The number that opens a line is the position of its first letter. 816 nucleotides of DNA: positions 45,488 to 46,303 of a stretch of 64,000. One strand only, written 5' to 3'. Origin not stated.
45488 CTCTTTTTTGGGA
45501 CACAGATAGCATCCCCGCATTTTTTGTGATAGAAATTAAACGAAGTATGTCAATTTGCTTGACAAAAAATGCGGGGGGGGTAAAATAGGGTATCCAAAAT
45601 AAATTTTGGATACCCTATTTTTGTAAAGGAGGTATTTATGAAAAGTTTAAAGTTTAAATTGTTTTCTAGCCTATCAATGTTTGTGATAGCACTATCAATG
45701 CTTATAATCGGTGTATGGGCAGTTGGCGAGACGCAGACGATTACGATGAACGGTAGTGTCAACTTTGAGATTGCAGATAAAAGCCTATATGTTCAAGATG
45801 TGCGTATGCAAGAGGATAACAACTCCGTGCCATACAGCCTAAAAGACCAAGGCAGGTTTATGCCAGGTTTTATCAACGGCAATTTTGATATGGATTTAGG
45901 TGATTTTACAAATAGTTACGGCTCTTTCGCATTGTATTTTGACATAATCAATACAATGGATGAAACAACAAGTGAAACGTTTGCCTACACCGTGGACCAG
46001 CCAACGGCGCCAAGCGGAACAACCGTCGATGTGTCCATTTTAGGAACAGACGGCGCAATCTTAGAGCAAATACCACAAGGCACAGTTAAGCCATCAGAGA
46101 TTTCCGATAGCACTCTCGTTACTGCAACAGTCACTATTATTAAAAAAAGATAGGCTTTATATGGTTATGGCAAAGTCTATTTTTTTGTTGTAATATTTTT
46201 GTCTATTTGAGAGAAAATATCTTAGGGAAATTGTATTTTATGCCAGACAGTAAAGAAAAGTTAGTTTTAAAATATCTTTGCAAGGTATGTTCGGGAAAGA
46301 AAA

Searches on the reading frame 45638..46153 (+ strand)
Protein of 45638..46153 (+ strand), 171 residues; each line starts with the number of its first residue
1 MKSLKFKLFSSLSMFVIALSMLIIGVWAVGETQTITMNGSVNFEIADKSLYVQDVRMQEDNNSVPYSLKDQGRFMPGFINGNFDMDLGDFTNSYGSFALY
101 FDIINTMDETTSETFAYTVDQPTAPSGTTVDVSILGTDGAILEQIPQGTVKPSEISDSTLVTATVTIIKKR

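Call 7: search_protein_families(library=pfam, proteins=[window:45638-46153:+], max_evalue=0.1)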
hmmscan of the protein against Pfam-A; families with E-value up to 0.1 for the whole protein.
window:45638-46153:+ (171 aa): 0 families

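Call 10: find_encoding_contigs(protein=window:45638-46153:+, flank=3000, max_places=10)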
Protein window:45638-46153:+ (171 aa): 7 contigs read that carry it; 3 places shown.
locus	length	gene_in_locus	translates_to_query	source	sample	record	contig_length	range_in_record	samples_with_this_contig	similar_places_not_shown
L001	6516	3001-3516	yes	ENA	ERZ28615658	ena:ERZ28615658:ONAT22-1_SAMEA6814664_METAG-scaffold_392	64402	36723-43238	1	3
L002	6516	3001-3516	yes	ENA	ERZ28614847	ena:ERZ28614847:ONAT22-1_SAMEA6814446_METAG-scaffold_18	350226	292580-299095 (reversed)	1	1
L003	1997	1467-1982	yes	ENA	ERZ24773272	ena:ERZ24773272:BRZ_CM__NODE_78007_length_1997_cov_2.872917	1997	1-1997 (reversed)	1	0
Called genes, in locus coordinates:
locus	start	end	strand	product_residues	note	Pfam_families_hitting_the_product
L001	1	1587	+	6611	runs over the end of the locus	-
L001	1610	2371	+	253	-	PF04002:RadC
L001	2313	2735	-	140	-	-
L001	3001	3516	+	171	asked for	-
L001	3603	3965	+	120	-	-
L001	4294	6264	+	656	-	PF00270:DEAD (faint), PF04851:ResIII, PF17757:UvrB_inter, PF27431:UvrB_3rd, PF00271:Helicase_C, PF12344:UvrB, PF02151:UVR (weak)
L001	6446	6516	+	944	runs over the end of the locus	PF00005:ABC_tran (faint), PF02463:SMC_N (faint), PF03193:RsgA_GTPase (faint), PF13304:AAA_21 (faint), PF13555:AAA_29 (faint), PF20703:nSTAND1 (faint), PF17760:UvrA_inter, PF17755:UvrA_DNA-bind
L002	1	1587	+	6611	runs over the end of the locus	-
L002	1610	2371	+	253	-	PF04002:RadC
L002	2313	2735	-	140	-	-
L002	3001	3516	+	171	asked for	-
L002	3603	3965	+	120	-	-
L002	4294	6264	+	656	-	PF00270:DEAD (faint), PF04851:ResIII, PF17757:UvrB_inter, PF27431:UvrB_3rd, PF00271:Helicase_C, PF12344:UvrB, PF02151:UVR (weak)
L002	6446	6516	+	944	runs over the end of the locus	PF00005:ABC_tran (faint), PF02463:SMC_N (faint), PF03193:RsgA_GTPase (faint), PF13304:AAA_21 (faint), PF13555:AAA_29 (faint), PF20703:nSTAND1 (faint), PF17760:UvrA_inter, PF17755:UvrA_DNA-bind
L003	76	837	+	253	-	PF04002:RadC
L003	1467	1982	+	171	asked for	-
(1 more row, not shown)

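Call 13: find_related_loci(query=window:45638-46153:+, collection=genome_contigs, flank=4000)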
Query window:45638-46153:+ (171 aa) in genome_contigs; peptide patterns used: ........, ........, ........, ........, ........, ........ (x = any residue, [..] = any of these).
145 stretches matched a pattern; 7 encode a relative of the query (tblastn E <= 1e-3); 7 distinct loci.
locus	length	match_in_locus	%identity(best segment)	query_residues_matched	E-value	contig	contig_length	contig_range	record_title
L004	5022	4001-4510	95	1-170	1e-108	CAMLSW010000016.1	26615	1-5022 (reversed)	MAG: uncultured Clostridia bacterium isolate ERR4303218_bin.57_MetaWRAP_v1.1_MAG genome assembly, contig: NODE_1780_leng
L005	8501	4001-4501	87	1-167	9e-100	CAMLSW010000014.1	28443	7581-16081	MAG: uncultured Clostridia bacterium isolate ERR4303218_bin.57_MetaWRAP_v1.1_MAG genome assembly, contig: NODE_1621_leng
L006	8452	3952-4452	84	1-167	9e-98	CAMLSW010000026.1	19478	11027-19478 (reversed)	MAG: uncultured Clostridia bacterium isolate ERR4303218_bin.57_MetaWRAP_v1.1_MAG genome assembly, contig: NODE_2785_leng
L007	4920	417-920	76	1-168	4e-88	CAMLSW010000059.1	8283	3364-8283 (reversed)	MAG: uncultured Clostridia bacterium isolate ERR4303218_bin.57_MetaWRAP_v1.1_MAG genome assembly, contig: NODE_8420_leng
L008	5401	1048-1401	64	1-120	3e-46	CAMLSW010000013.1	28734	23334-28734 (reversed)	MAG: uncultured Clostridia bacterium isolate ERR4303218_bin.57_MetaWRAP_v1.1_MAG genome assembly, contig: NODE_1595_leng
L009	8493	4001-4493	52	1-165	5e-28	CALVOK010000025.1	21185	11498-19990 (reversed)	MAG: uncultured Clostridia bacterium isolate E03__bin100 genome assembly, contig: E03__k127_5012432, whole genome shotgu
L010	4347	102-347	34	84-168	4e-8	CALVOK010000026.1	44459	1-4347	MAG: uncultured Clostridia bacterium isolate E03__bin100 genome assembly, contig: E03__k127_5790674, whole genome shotgu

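Call 14: find_homologous_proteins(query=window:45638-46153:+, max_evalue=0.001)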
Query window:45638-46153:+ (171 aa): 25 proteins with E <= 0.001 among 73 candidates.
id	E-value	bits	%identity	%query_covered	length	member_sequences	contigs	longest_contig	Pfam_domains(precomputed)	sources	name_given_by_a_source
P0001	3.3e-102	356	98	100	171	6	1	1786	-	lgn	-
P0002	3.5e-99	347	95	100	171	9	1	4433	-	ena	-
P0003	2.3e-88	311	83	100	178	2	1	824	-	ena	-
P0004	3.1e-72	259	70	98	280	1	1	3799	-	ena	-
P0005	2.0e-61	224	93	65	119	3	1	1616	-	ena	-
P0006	3.2e-54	201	88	63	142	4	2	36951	-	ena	-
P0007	3.3e-44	168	56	84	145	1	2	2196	-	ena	-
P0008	3.5e-39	152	77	53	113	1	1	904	-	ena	-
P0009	5.5e-39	151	47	98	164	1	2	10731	-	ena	-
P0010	5.1e-37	145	63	69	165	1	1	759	-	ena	-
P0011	9.4e-35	137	50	90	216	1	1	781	-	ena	-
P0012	4.2e-28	116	47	96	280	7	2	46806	-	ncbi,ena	-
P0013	2.7e-27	113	47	98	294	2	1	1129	-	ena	-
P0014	2.8e-27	113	49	75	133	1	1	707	-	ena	-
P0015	4.3e-27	112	45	98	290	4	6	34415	-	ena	-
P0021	1.1e-25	108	52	62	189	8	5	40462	-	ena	-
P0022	3.2e-25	106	45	98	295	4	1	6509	-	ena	-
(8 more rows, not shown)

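Call 39: find_encoding_contigs(protein=P0001, flank=1500, max_places=10)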
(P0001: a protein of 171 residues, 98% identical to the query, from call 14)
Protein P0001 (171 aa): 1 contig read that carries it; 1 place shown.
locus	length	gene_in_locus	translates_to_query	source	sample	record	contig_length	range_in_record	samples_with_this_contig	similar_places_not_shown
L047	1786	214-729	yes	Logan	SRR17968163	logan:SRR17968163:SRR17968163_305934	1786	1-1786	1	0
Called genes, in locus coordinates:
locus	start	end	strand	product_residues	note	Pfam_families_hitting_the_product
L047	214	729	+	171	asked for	-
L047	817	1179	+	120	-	-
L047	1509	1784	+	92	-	?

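Call 40: find_encoding_contigs(protein=P0002, flank=1500, max_places=10)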
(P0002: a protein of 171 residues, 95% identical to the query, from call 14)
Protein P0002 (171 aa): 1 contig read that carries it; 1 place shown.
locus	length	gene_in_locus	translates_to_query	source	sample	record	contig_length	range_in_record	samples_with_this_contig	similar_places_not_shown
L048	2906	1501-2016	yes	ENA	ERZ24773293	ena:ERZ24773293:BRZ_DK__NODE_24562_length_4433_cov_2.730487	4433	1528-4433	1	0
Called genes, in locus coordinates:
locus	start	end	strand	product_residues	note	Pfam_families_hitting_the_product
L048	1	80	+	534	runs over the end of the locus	?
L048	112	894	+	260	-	PF12826:HHH_2 (weak), PF04002:RadC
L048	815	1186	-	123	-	-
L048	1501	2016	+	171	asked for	-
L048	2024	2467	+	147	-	-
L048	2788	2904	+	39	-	?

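Call 41: find_encoding_contigs(protein=P0003, flank=1500, max_places=10)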
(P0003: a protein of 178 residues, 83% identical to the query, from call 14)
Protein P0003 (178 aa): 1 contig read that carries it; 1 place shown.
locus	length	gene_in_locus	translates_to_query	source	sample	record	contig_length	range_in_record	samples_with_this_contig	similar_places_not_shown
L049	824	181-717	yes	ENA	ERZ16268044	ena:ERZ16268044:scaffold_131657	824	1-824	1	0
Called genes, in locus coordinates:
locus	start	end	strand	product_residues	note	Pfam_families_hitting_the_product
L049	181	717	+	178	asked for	-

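Call 48: find_encoding_contigs(protein=P0015, flank=10000, max_places=8)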
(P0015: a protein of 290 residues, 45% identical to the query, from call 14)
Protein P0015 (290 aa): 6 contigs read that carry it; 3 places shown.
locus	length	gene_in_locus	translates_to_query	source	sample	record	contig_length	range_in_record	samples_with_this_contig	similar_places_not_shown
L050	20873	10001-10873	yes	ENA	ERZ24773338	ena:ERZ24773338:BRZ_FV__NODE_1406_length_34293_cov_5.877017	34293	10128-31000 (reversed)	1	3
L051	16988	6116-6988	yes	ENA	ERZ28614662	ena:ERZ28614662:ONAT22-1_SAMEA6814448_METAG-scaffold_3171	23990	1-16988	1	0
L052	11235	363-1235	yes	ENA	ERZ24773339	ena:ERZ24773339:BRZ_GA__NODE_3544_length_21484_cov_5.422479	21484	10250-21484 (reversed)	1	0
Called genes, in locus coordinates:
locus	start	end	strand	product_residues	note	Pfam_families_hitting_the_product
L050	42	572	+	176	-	PF10688:Imp-YgjV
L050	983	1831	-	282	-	PF00849:PseudoU_synth_2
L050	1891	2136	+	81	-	PF07873:YabP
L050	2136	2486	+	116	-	PF09578:Spore_YabQ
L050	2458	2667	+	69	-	-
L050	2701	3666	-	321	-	PF09335:VTT_dom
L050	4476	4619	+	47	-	-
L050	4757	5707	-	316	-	PF14808:TMEM164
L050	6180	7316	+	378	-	PF00376:MerR, PF13411:MerR_1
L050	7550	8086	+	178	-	PF10688:Imp-YgjV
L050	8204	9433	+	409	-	PF04402:SIMPL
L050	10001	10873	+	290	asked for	-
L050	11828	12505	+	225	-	-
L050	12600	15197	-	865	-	PF00690:Cation_ATPase_N, PF00122:E1-E2_ATPase, PF00702:Hydrolase, PF13246:Cation_ATPase, PF08282:Hydrolase_3 (faint), PF00689:Cation_ATPase_C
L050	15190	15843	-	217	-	PF03703:bPH_2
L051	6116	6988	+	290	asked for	-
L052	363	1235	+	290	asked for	-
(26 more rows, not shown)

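Call 49: find_encoding_contigs(protein=P0021, flank=10000, max_places=8)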
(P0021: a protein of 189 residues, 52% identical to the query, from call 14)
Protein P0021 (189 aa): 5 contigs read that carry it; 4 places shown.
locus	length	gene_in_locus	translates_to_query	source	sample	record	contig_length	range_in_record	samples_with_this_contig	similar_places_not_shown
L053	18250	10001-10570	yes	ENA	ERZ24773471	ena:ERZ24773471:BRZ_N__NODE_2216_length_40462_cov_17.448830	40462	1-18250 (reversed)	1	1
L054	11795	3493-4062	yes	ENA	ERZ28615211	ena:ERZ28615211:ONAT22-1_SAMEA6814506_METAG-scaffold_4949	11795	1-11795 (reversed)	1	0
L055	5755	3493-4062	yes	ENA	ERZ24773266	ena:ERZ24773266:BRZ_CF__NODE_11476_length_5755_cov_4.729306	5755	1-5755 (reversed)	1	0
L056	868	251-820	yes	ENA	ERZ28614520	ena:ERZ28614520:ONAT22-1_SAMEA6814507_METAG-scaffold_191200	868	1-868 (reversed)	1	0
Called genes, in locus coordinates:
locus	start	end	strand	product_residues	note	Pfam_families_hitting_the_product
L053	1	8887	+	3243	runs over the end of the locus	-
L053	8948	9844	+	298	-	-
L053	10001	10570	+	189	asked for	-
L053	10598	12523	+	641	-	PF00009:GTP_EFTU, PF01926:MMR_HSR1 (weak), PF22042:EF-G_D2, PF03144:GTP_EFTU_D2, PF14492:EFG_III (faint), PF00679:EFG_C, PF21018:BipA_C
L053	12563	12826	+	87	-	-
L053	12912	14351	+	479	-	PF00772:DnaB, PF03796:DnaB_C, PF06745:ATPase, PF13481:AAA_25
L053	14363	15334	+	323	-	-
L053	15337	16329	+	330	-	-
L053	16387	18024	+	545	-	PF00749:tRNA-synt_1c, PF19269:Anticodon_2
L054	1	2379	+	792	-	?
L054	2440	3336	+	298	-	-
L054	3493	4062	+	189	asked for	-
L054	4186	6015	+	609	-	PF00009:GTP_EFTU, PF01926:MMR_HSR1 (weak), PF22042:EF-G_D2, PF03144:GTP_EFTU_D2, PF14492:EFG_III (faint), PF00679:EFG_C, PF21018:BipA_C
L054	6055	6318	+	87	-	-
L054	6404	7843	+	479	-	PF00772:DnaB, PF03796:DnaB_C, PF06745:ATPase, PF13481:AAA_25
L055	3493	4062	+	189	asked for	-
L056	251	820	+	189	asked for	-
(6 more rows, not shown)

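Call 50: find_encoding_contigs(protein=P0012, flank=10000, max_places=8)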
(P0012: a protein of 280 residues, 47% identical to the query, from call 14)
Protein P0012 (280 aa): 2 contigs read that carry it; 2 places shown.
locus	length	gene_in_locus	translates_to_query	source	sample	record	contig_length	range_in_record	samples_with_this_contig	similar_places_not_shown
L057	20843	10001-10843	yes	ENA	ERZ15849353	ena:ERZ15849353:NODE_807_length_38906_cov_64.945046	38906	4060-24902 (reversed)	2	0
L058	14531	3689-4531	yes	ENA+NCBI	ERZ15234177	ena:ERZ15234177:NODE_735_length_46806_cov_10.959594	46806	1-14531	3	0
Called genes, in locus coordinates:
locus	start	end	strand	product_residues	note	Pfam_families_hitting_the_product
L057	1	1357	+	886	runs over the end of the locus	PF00005:ABC_tran, PF02463:SMC_N, PF02687:FtsX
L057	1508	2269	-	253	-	PF03575:Peptidase_S51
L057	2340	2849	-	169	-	PF13238:AAA_18, PF13671:AAA_33 (weak)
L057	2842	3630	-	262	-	PF00903:Glyoxalase (weak), PF22677:Ble-like_N (weak), PF04266:ASCH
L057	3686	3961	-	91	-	PF04026:SpoVG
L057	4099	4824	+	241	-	PF00561:Abhydrolase_1, PF12697:Abhydrolase_6, PF00561:Abhydrolase_1 (weak)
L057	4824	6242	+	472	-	PF08245:Mur_ligase_M, PF02875:Mur_ligase_C (weak)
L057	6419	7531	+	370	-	PF01820:Dala_Dala_lig_N, PF02222:ATP-grasp, PF07478:Dala_Dala_lig_C, PF02786:CPSase_L_D2, PF13535:ATP-grasp_4 (faint)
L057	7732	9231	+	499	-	PF01225:Mur_ligase, PF08245:Mur_ligase_M, PF02875:Mur_ligase_C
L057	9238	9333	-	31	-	-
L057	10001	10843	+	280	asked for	-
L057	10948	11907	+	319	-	PF00953:Glycos_transf_4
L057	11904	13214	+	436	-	PF21799:MurD-like_N (faint), PF08245:Mur_ligase_M, PF02875:Mur_ligase_C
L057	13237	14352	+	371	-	PF01098:FTSW_RODA_SPOVE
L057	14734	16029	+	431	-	PF00275:EPSP_synthase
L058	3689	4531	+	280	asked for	-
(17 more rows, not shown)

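Call 70: search_protein_families(library=ncbifam, proteins=[window:45638-46153:+, P0015, P0012, P0021], max_evalue=0.05)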
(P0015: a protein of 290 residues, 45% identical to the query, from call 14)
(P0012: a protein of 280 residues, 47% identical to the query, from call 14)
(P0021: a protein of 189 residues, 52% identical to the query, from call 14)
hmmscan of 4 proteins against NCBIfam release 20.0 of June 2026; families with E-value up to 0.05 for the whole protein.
window:45638-46153:+ (171 aa): 1 family
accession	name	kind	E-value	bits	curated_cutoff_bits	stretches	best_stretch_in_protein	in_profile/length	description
TIGR04052.2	MbnP_like_WxW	equivalog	0.034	13.5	140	1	34-74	22-63/257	MbnP family copper-binding protein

P0015 (290 aa): 0 families

P0012 (280 aa): 0 families

P0021 (189 aa): 0 families

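Call 77: predict_structure(alignment_id=A3)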
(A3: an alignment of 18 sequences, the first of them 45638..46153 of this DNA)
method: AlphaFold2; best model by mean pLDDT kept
length: 171 residues; sequences in the alignment: 18
mean_pLDDT: 74.9   pTM: 0.66
mean pLDDT of the five models: 74.9, 74.8, 74.2, 73.3, 51.3
residues with pLDDT >= 90: 22; 70-90: 91; 50-70: 36; < 50: 22
segments of 3 or more residues with pLDDT < 50: 25-46
pLDDT, mean of each block of 10 residues (from residue 1): 64 71 50 45 55 88 86 81 63 77 88 81 72 88 89 89 87 68
secondary structure, 60 per line:
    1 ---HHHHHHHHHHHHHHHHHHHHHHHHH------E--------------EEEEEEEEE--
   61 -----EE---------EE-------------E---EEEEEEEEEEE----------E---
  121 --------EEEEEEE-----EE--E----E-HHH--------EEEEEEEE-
elements in order: H4-28 E50-58 E96-106 E129-135 E163-170

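Call 80: fold_search(model_id=the predicted structure, library=pdb)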
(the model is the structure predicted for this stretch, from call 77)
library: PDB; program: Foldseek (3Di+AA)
matches with E <= 10: 647; with E <= 0.001: 0
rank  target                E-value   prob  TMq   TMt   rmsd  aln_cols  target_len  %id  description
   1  7sqx                  4.8e-02  0.08  0.14  0.10  21.0       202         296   12  Crystal Structure of Pseudomonas aeruginosa lytic polysaccharide monooxygenase CbpD (released 2022-07-20)
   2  4dt4                  2.3e-01  0.05  0.13  0.13  17.6       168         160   12  Crystal structure of the PPIase-chaperone SlpA with the chaperone binding site occupied by the linker of the purificatio (released 2012-07-04)
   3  9jgi_M                2.3e-01  0.02  0.09  0.08  26.2       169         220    8  Architecture of a pentameric assembly of the tube tail protein (released 2025-07-16)
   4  5i7q                  2.7e-01  0.06  0.14  0.15  16.7       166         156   11  Crystal structure of Fkbp12-IF(SlpA), a chimeric protein of human Fkbp12 and the insert in flap domain of Ecoli SlpA (released 2017-03-08)
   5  9jgh_K                3.0e-01  0.02  0.10  0.08  26.5       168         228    9  cryo-EM structure of the TTP polymer at the tube's end (released 2025-07-16)
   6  9dqp_B                3.2e-01  0.04  0.13  0.12  14.9       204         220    9  Crystal structure of apo-HrmJ from Streptomyces sp. Ag109_G2-6 (HrmJ-ssa) (released 2025-02-12)
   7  3u82_B                3.6e-01  0.09  0.23  0.14  25.0       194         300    9  Binding of herpes simplex virus glycoprotein D to nectin-1 exploits host cell adhesion (released 2012-03-21)
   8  8xkn_B                3.6e-01  0.02  0.11  0.08  28.3       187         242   10  Cryo-EM structure of tail tube protein (released 2024-05-01)
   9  9gdi_A                4.0e-01  0.08  0.20  0.07  11.2       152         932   10  HUMAN PI3KDELTA IN COMPLEX WITH ISOCUMARIN INHIBITOR 10 (released 2024-12-18)
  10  2yjq_A                4.3e-01  0.10  0.18  0.08  11.3        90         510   19  Structure of a Paenibacillus Polymyxa Xyloglucanase from Glycoside Hydrolase Family 44 (released 2011-06-15)
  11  6n4q_I                4.3e-01  0.04  0.16  0.14  22.2       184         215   12  CryoEM structure of Nav1.7 VSD2 (actived state) in complex with the gating modifier toxin ProTx2 (released 2019-01-23)
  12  8v8j_C                4.3e-01  0.03  0.14  0.04  17.0       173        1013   14  PI3Ka H1047R co-crystal structure with inhibitors in two cryptic pockets (compounds 4 and 5). (released 2024-03-20)
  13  9qce_A                4.3e-01  0.02  0.10  0.04  19.6       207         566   12  HA70-HA17-HA33 complex from Clostridium botulinum Serotype B1 (released 2025-09-10)
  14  6u8c_L                4.5e-01  0.04  0.16  0.14  20.2       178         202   11  Crystal structure of an engineered ultra-high affinity Fab-Protein G complex (released 2019-10-23)
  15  9jgi_O                5.3e-01  0.01  0.10  0.08  26.0       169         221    9  Architecture of a pentameric assembly of the tube tail protein (released 2025-07-16)
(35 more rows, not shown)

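Call 84: find_encoding_contigs(protein=P0022, flank=1500, max_places=10)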
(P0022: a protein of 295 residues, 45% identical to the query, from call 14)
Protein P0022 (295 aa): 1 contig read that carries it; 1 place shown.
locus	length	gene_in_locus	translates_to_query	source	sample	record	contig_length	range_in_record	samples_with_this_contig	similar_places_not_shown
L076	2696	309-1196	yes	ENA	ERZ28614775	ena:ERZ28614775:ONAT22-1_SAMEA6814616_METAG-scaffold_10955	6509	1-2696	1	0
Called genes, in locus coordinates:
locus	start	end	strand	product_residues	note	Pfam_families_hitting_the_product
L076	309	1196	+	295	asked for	-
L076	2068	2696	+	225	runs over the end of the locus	-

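Call 85: find_encoding_contigs(protein=P0009, flank=1500, max_places=10)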
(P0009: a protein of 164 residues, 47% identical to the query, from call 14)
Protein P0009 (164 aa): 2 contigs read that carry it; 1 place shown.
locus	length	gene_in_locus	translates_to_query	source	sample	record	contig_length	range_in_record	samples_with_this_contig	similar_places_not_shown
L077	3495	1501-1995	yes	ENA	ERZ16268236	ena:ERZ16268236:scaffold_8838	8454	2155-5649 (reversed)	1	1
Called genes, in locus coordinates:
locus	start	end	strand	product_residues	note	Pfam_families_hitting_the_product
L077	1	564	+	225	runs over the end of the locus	PF00899:ThiF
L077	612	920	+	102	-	PF00085:Thioredoxin, PF00578:AhpC-TSA (weak), PF13098:Thioredoxin_2, PF13728:TraF, PF13905:Thioredoxin_8 (weak), PF13192:Thioredoxin_3 (weak)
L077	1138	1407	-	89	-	PF13560:HTH_31 (weak), PF12844:HTH_19, PF01381:HTH_3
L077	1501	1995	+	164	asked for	-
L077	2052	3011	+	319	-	PF13306:LRR_5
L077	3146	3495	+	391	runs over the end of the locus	PF00266:Aminotran_5, PF01212:Beta_elim_lyase (weak)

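Call 92: find_encoding_contigs(protein=P0006, flank=2500, max_places=10)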
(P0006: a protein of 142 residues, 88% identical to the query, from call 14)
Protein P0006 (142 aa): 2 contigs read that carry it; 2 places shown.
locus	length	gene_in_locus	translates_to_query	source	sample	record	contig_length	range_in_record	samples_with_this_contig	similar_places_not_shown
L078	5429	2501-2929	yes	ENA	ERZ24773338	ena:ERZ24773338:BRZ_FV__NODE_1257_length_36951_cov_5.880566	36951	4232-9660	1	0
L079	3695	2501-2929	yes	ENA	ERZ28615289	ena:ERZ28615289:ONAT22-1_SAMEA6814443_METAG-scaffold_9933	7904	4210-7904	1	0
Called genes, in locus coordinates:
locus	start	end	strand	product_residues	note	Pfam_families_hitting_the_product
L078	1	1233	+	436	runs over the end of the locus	PF00009:GTP_EFTU, PF01926:MMR_HSR1, PF02421:FeoB_N, PF04548:AIG1 (weak), PF00009:GTP_EFTU, PF01926:MMR_HSR1, PF02421:FeoB_N, PF14714:KH_dom-like, +5 more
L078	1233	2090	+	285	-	PF02660:G3P_acyltransf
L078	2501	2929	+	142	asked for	-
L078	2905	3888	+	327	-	PF13306:LRR_5, PF13855:LRR_8 (faint), PF13306:LRR_5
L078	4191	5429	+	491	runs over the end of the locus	PF09547:SpoIVA_ATPase, PF20438:SpoIVA_middle, PF20439:SpoIVA_C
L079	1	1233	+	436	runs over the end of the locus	PF00009:GTP_EFTU, PF01926:MMR_HSR1, PF02421:FeoB_N, PF04548:AIG1 (weak), PF00009:GTP_EFTU, PF01926:MMR_HSR1, PF02421:FeoB_N, PF14714:KH_dom-like, +5 more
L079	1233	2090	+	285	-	PF02660:G3P_acyltransf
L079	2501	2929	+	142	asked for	-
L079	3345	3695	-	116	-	?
